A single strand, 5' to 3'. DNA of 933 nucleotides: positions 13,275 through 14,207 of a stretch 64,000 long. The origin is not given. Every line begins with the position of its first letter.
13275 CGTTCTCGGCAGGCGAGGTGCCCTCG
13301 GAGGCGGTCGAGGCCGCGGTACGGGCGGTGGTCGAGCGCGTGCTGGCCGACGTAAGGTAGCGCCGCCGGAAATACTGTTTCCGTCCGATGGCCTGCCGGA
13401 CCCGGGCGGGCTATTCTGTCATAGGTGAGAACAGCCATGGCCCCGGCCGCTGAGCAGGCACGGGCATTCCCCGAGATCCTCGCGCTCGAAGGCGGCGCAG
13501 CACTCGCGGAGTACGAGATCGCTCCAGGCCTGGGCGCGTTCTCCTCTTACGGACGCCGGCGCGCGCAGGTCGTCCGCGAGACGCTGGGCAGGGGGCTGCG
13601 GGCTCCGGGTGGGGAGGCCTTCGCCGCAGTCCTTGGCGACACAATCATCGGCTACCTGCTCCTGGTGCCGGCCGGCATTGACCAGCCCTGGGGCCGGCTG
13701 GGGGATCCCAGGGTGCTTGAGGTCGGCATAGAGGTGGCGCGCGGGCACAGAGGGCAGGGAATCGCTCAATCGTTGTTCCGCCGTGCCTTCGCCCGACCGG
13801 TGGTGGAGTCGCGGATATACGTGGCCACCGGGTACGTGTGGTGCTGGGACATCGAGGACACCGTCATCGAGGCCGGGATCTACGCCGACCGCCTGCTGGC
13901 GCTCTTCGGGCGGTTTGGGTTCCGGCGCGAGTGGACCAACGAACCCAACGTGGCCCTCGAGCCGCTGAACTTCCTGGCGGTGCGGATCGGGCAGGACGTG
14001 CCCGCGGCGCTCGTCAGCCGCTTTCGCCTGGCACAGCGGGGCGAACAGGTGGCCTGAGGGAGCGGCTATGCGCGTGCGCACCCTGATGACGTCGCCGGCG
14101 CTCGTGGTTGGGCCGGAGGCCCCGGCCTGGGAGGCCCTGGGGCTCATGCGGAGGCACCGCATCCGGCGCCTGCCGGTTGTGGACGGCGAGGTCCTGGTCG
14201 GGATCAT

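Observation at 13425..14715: AcuA/AcuB homologues placed between a [NiFe] hydrogenase operon and korDABC; a second AcuB paralogue at 1895-2605; no acuC or acsA nearby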

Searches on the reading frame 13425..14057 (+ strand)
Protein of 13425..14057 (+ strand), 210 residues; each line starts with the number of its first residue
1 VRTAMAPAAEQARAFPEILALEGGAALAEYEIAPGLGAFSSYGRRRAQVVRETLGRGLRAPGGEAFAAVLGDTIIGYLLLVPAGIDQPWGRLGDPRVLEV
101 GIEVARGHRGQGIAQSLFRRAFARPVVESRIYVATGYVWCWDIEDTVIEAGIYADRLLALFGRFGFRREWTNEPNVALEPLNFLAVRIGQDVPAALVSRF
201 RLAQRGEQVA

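Call 5: search_protein_families(library=pfam, proteins=[window:13425-14057:+], max_evalue=0.01)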
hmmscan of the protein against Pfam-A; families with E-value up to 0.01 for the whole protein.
window:13425-14057:+ (210 aa): 2 families
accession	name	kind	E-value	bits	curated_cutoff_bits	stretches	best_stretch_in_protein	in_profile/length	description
PF00583.31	Acetyltransf_1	-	1.3e-05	25.9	20.7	1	58-122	28-85/116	Acetyltransferase (GNAT) family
PF13508.13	Acetyltransf_7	-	0.0033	18.2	27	1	63-124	3-55/84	Acetyltransferase (GNAT) domain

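Call 6: search_protein_families(library=ncbifam, proteins=[window:13425-14057:+], max_evalue=0.01)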
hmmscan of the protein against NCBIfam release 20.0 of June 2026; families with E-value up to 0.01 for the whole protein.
window:13425-14057:+ (210 aa): 0 families

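Call 7: find_encoding_contigs(protein=window:13425-14057:+, flank=10000, max_places=10)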
Protein window:13425-14057:+ (210 aa): no gene with exactly this product is on record in the collection.
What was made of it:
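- Tried and rejected: The first exact-sequence look-up of the GNAT, using the GTG start, found nothing (call 7).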

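Call 8: search_solved_structures(query=window:13425-14054:+, max_evalue=1, show_alignments=2)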
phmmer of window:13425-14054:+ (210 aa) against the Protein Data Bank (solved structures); distinct sequences matched with E-value up to 1: 4.
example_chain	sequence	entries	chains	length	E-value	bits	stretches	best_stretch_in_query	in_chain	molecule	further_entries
2q04_A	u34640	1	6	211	7.1e-17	64.9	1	25-201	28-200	Acetoin utilization protein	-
9g7f_C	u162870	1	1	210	3.2e-11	46.4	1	27-200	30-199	Acetoin utilization protein AcuA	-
7ypu_A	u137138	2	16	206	0.3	13.8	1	96-124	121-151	Acetyltransferase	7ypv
1rhi_2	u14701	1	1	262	0.77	12.5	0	127-166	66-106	HUMAN RHINOVIRUS 3 COAT PROTEIN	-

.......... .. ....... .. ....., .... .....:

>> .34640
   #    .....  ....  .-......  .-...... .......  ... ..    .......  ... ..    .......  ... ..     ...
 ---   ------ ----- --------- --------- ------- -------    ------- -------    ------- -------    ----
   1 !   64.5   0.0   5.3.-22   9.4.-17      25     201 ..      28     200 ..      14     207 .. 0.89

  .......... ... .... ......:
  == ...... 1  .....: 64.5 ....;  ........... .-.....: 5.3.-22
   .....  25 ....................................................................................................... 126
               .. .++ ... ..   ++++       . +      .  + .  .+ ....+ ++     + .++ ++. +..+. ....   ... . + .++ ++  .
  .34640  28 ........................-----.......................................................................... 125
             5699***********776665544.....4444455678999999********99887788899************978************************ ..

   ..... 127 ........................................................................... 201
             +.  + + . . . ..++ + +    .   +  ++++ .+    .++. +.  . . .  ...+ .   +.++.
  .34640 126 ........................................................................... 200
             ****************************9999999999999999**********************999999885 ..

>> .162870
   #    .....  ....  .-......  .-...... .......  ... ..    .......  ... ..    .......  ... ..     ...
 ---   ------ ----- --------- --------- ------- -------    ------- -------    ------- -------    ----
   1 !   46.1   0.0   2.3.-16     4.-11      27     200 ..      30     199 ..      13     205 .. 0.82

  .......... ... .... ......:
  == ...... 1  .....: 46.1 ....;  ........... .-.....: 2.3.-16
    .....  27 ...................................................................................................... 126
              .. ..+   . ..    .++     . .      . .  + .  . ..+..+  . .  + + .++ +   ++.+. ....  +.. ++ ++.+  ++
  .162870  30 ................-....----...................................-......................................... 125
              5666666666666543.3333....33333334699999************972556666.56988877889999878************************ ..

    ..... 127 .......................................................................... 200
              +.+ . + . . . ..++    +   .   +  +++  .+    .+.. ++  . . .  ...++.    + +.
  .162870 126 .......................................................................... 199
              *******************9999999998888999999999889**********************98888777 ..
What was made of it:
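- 13437..14057 (+): acuA-like gene: AcuA-family GNAT lysine acetyltransferase, 206 aa (an alternative GTG start lies at 13425). Matches PDB AcuA 2q04 at E 7e-17 and 9g7f_C at 3e-11, both over the full length (call 8).
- On AcuA (acetoin utilization protein A; AcsA lysine acetyltransferase): 2q04 at E 7e-17 (residues 25-201 against 28-200) and B. subtilis 9g7f_C at 3e-11; the next PDB hit has E 0.3 (call 8).
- Checked: The next hit has E 0.3 (call 8).
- The GNAT gives full-length matches to PDB AcuA and to nothing else (call 8).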

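Call 18: find_homologous_proteins(query=window:13437-14054:+, max_evalue=0.001)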
Query window:13437-14054:+ (206 aa): 52 proteins with E <= 0.001 among 4334 candidates.
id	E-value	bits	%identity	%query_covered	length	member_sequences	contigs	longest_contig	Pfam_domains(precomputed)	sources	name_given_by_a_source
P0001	9.5e-122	422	96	100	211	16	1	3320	-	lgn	-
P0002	8.2e-115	400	90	100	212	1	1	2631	PF13508.14,PF00583.32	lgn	-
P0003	1.7e-111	389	88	100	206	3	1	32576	PF13508.14,PF00583.32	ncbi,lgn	-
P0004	3.6e-107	375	83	100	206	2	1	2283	-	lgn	-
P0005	9.2e-100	350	78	100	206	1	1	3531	PF00583.32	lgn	-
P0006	8.1e-91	321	71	99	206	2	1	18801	PF13508.14,PF00583.32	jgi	jgi:GNAT superfamily N-acetyltransferase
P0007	2.0e-90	320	72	97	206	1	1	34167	PF00583.32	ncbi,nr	ncbi:MAG: GNAT family N-acetyltransferase [Armatimonadota bacterium]|nr:GNAT family N-acetyltransfer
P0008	4.4e-90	319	72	97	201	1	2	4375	PF00583.32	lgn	-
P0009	8.6e-90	318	72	97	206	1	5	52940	PF00583.32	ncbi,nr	ncbi:MAG: GNAT family N-acetyltransferase [Armatimonadota bacterium]|nr:GNAT family N-acetyltransfer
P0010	1.6e-89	317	71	97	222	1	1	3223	-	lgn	-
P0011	1.9e-89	317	72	97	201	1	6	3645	PF00583.32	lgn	-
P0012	2.5e-89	316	72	97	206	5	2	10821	PF00583.32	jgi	jgi:GNAT superfamily N-acetyltransferase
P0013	2.9e-88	313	70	100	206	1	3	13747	PF13508.14,PF00583.32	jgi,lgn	jgi:GNAT superfamily N-acetyltransferase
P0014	7.1e-88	312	70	100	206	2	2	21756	-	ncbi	-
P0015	8.6e-88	311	72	100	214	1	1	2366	PF13508.14,PF00583.32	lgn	-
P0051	1.5e-54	203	51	99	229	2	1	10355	PF13508.14,PF00583.32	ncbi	-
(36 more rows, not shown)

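Call 20: find_related_loci(query=A1, collection=genome_contigs, flank=10000)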
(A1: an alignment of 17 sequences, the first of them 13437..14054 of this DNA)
Query A1 (206 aa) in genome_contigs; peptide patterns used: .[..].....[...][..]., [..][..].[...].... (x = any residue, [..] = any of these).
78 stretches matched a pattern; 32 encode a relative of the query (tblastn E <= 1e-3); 32 distinct loci.
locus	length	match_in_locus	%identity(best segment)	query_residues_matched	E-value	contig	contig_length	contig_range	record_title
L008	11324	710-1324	94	1-205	3e-122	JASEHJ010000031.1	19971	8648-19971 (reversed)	MAG: bacterium isolate Yes70-20 NODE_31_length_19971_cov_7.082748, whole genome shotgun sequence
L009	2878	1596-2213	88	1-206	3e-119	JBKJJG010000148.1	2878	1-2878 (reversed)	MAG: bacterium isolate ant_bin.196 S1Ck117_2137209_flag_1_multi_11.0000_len_2878, whole genome shotgun sequence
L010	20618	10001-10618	88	1-206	7e-115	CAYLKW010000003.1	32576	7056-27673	MAG TPA_asm: uncultured bacterium isolate SRP257756_co1_1 genome assembly, contig: NODE_886_length_32576_cov_11.865410,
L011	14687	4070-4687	86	1-206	6e-113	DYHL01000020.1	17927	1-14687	MAG TPA_asm: Candidatus Nitrosymbiomonas sp. isolate DR5_67_8 Afr_mines_DR5_490_length_17927_cov_3_004364, whole genome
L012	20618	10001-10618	83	1-206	2e-102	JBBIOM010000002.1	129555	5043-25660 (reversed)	MAG: Armatimonadota bacterium isolate EPS170215_bin_28 NODE_52_length_129555_cov_28.259629, whole genome shotgun sequenc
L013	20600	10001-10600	72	7-206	1e-92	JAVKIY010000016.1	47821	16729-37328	MAG: Candidatus Fervidifonticultor tertius isolate JZ-2_201907_bins_90 JZ-2_201907_bins_90_scaffold_16, whole genome sho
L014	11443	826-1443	70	1-206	2e-91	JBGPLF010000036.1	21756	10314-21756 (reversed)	MAG: bacterium isolate OBJ_0618_7090110_269 k141_9762721_length_21756_cov_10.0000, whole genome shotgun sequence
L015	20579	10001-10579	72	14-206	3e-89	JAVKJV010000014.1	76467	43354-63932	MAG: Candidatus Fervidifonticultor quartus isolate JZ-4_201709_bins_106 JZ-4_201709_bins_106_scaffold_14, whole genome s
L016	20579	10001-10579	70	14-206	7e-88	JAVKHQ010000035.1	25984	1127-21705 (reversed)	MAG: Candidatus Fervidifonticultor sextus isolate HHBFW-2_201803_bins_99 HHBFW-2_201803_bins_99_scaffold_35, whole genom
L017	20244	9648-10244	64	4-202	3e-87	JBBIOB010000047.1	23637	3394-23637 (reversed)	MAG: Armatimonadota bacterium isolate ESF170215_bin_27 NODE_996_length_23637_cov_3.29375, whole genome shotgun sequence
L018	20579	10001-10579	69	14-206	3e-86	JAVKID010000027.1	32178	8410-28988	MAG: Candidatus Fervidifonticultor octavus isolate JZ-2_201709_bins_164 JZ-2_201709_bins_164_scaffold_27, whole genome s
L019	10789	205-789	67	12-206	6e-84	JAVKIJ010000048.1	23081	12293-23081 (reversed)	MAG: Candidatus Fervidifonticultor quintus isolate JZ-2_201803_bins_44 JZ-2_201803_bins_44_scaffold_48, whole genome sho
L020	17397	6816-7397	59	12-206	6e-67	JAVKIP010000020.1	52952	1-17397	MAG: Candidatus Fervidifonticultor secundus isolate JZ-2_201808_bins_221 JZ-2_201808_bins_221_scaffold_20, whole genome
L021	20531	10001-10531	41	23-200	4e-33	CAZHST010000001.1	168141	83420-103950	MAG TPA_asm: uncultured bacterium isolate binchicken_co30_163 genome assembly, contig: NODE_103_length_168141_cov_18.311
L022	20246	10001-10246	63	112-193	1e-28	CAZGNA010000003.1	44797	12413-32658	MAG TPA_asm: uncultured bacterium isolate binchicken_co30_89 genome assembly, contig: NODE_784_length_44797_cov_8.982187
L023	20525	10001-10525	37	22-197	2e-28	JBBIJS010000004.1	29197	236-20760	MAG: Chloroflexota bacterium isolate EPF170215_bin_168 NODE_1736_length_29197_cov_13.880619, whole genome shotgun sequen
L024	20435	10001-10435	41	47-190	2e-27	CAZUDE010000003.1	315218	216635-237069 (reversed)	MAG TPA_asm: uncultured Desulfobacula sp. isolate binchicken_co191_106 genome assembly, contig: NODE_16_length_315218_co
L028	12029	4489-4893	39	64-197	2e-24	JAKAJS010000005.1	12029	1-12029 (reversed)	MAG: Deltaproteobacteria bacterium isolate WY4.bin13 NODE_6647_length_12029_cov_1.953957, whole genome shotgun sequence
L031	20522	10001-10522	35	23-197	1e-23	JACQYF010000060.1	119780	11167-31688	MAG: Chloroflexi bacterium isolate NC_groundwater_1534_Pr4_S-0.65um_60_13 SR1-18-Sp65_coassembly_scaffold_70003, whole g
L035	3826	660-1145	36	38-197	2e-22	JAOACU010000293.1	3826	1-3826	MAG: Anaerolineae bacterium isolate SKW216 NODE_292_length_3826_cov_2.653508, whole genome shotgun sequence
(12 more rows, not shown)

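Call 24: search_protein_families(library=pfam, proteins=[L023:5549-7024:+, L023:7280-8386:+, L023:8632-9927:+, L023:10653-11471:+, L023:11852-13399:+, L031:8314-9816:+, L031:10576-11499:+, L031:11775-13334:+, L031:3380-4705:+, L023:4701-5468:+], max_evalue=0.0001)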
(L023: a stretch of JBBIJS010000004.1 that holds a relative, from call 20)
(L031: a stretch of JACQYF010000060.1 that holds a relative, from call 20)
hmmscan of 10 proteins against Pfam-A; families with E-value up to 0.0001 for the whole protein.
L023:5549-7024:+ (491 aa): 6 families
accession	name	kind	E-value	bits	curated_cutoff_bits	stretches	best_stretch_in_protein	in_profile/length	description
PF14691.11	Fer4_20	-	6.4e-34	116.6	25.8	1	34-143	1-110/113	Dihydroprymidine dehydrogenase domain II, 4Fe-4S cluster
PF07992.20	Pyr_redox_2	-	6.3e-28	98.5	26.1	1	159-475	2-291/291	Pyridine nucleotide-disulphide oxidoreductase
PF00070.33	Pyr_redox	-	5.5e-08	33.6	22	0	159-190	1-32/82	Pyridine nucleotide-disulphide oxidoreductase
PF13738.12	Pyr_redox_3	-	1.5e-07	31.4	30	0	162-187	2-28/305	Pyridine nucleotide-disulphide oxidoreductase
PF13450.12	NAD_binding_8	-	2.8e-07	31.2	21.9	1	162-196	1-35/68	NAD(P)-binding Rossmann-like domain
PF01266.30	DAO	-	4.6e-07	30.1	27.9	0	159-187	1-29/353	FAD dependent oxidoreductase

L023:7280-8386:+ (368 aa): 4 families
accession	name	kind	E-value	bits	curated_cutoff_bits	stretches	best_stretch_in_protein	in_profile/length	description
PF01262.27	AlaDh_PNT_C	-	5.5e-67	225.8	23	1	142-353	1-213/214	Alanine dehydrogenase/PNT, C-terminal domain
PF05222.21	AlaDh_PNT_N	-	3.1e-40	138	30.4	1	4-138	1-136/136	Alanine dehydrogenase/PNT, N-terminal domain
PF01488.26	Shikimate_DH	-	4e-06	27.4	24.3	1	170-269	13-112/138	Shikimate / quinate 5-dehydrogenase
PF02826.25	2-Hacid_dh_C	-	4.7e-05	23.3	25.1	0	171-269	38-127/178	D-isomer specific 2-hydroxyacid dehydrogenase, NAD binding domain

L023:8632-9927:+ (431 aa): 3 families
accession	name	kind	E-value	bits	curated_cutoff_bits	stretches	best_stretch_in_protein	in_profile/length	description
PF13336.12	AcetylCoA_hyd_C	-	2.4e-66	222.9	23.7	1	271-424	1-154/154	Acetyl-CoA hydrolase/transferase C-terminal domain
PF02550.21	AcetylCoA_hydro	-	2.3e-28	100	24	1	6-177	5-188/198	Acetyl-CoA hydrolase/transferase N-terminal domain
PF01144.29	CoA_trans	-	5.2e-05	23.2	23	0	196-234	3-47/217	Coenzyme A transferase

L023:10653-11471:+ (272 aa): 2 families
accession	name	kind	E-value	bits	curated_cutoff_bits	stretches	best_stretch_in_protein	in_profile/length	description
PF13442.11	Cytochrome_CBB3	-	2.1e-25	89.2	27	2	139-216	2-68/68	Cytochrome C oxidase, cbb3-type, subunit III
PF00034.26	Cytochrom_C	-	1.6e-20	74.6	21.3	2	32-110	2-89/90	Cytochrome c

L023:11852-13399:+ (515 aa): 6 families
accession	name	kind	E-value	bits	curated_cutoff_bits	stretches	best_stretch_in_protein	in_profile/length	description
PF02518.31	HATPase_c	-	5.1e-30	104.6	26.4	1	385-495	2-110/111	Histidine kinase-, DNA gyrase B-, and HSP90-like ATPase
PF00512.31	HisKA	-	1.7e-17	63.7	26.9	1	273-340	2-66/66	His Kinase A (phospho-acceptor) domain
PF00989.32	PAS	-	1.2e-15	57.9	22.6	1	106-217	3-113/113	PAS fold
PF13426.13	PAS_9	-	1.8e-13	51.1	27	1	115-219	2-103/103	PAS domain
PF08448.16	PAS_4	-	2.1e-10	41.2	23.1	1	112-221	3-109/110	PAS fold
PF08670.17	MEKHLA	-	2.3e-05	24.8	23.7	1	129-215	54-139/143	MEKHLA domain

L031:8314-9816:+ (500 aa): 6 families
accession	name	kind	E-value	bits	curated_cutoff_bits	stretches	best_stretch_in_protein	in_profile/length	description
PF14691.11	Fer4_20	-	1.9e-34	118.3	25.8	1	49-157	2-110/113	Dihydroprymidine dehydrogenase domain II, 4Fe-4S cluster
PF07992.20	Pyr_redox_2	-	1.5e-24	87.4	26.1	1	174-486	3-291/291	Pyridine nucleotide-disulphide oxidoreductase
PF00070.33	Pyr_redox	-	7e-08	33.3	22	0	173-205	1-33/82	Pyridine nucleotide-disulphide oxidoreductase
PF13738.12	Pyr_redox_3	-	3.9e-07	30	30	0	176-201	2-28/305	Pyridine nucleotide-disulphide oxidoreductase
PF13450.12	NAD_binding_8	-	3.4e-06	27.7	21.9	1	176-210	1-35/68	NAD(P)-binding Rossmann-like domain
PF01266.30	DAO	-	6.8e-05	23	27.9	0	174-201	2-29/353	FAD dependent oxidoreductase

L031:10576-11499:+ (307 aa): 3 families
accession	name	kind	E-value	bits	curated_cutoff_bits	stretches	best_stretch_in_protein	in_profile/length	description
PF13442.11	Cytochrome_CBB3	-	4.7e-26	91.3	27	2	66-143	2-68/68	Cytochrome C oxidase, cbb3-type, subunit III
PF00034.26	Cytochrom_C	-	4.6e-24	86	21.3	2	179-258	2-90/90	Cytochrome c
PF14495.11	Cytochrom_C550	-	3.8e-05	23.8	27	0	170-224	18-66/136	Cytochrome c-550 domain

L031:11775-13334:+ (519 aa): 5 families
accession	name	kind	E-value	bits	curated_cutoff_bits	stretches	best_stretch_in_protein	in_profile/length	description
PF02518.31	HATPase_c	-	5.8e-31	107.7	26.4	1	389-499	2-110/111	Histidine kinase-, DNA gyrase B-, and HSP90-like ATPase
PF00512.31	HisKA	-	1.2e-16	60.9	26.9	1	277-344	2-66/66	His Kinase A (phospho-acceptor) domain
PF00989.32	PAS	-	2.3e-15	57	22.6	1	111-221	4-113/113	PAS fold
PF13426.13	PAS_9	-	3.3e-15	56.6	27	1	119-223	2-103/103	PAS domain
PF08448.16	PAS_4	-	1.4e-13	51.5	23.1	1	116-226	3-110/110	PAS fold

L031:3380-4705:+ (441 aa): 1 family
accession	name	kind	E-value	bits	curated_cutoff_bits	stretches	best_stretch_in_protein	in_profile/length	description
PF04055.27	Radical_SAM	-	6e-10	40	29.5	1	176-350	3-150/166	Radical SAM superfamily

L023:4701-5468:+ (255 aa): 1 family
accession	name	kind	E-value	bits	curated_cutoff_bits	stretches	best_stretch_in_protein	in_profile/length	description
PF00571.33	CBS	-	6.3e-39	132.5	24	2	191-245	1-56/57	CBS domain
